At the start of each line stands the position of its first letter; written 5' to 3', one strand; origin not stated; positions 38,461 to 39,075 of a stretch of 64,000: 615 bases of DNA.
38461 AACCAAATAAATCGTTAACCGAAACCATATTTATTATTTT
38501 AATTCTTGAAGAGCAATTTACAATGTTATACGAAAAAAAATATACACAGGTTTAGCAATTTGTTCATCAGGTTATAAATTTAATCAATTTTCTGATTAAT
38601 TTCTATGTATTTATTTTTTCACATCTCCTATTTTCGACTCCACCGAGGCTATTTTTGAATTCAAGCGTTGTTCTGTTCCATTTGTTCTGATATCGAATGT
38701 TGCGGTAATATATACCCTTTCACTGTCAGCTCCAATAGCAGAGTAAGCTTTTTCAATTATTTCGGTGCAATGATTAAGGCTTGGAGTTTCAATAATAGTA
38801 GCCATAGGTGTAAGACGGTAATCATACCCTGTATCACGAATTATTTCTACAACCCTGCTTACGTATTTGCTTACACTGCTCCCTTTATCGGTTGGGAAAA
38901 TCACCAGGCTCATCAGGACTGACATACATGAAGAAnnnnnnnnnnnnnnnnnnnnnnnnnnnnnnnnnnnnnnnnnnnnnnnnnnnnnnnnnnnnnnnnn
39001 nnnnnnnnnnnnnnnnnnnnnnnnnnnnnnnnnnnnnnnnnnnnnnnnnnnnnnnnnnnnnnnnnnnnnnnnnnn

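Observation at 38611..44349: Tight four-gene envelope operon of unknown function: transglutaminase-like secreted protein, TPR/CsgG-like lipoprotein, LPP20-like lipoprotein and a small MTH1187-like protein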

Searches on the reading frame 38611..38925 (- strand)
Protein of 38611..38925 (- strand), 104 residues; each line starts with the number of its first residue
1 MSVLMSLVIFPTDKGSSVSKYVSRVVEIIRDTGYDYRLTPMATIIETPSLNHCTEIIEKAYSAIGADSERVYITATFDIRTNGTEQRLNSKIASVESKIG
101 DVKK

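Call 4: search_protein_families(library=pfam, proteins=[window:38611-38925:-], max_evalue=1)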
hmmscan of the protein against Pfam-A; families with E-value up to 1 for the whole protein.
window:38611-38925:- (104 aa): 2 families
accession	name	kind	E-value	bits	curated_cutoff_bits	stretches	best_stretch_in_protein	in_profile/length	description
PF01910.22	Thiamine_BP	-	2.9e-19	69.2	24.9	1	6-96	2-92/92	Thiamine-binding protein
PF02542.21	YgbB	-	0.03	15.1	26.7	1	14-77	69-133/155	YgbB family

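Call 5: search_protein_families(library=ncbifam, proteins=[window:38611-38925:-], max_evalue=1)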
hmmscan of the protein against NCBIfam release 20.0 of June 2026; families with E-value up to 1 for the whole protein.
window:38611-38925:- (104 aa): 1 family
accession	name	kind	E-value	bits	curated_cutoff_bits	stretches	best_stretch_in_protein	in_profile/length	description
TIGR00106.1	TIGR00106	hypoth_equivalog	6.5e-15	55.6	54.7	1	6-99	4-97/97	MTH1187 family thiamine-binding protein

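Call 85: search_protein_families(library=padloc, proteins=[window:38611-38925:-], max_evalue=0.01)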
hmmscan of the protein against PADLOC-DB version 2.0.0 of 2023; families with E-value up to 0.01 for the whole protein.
window:38611-38925:- (104 aa): 0 families
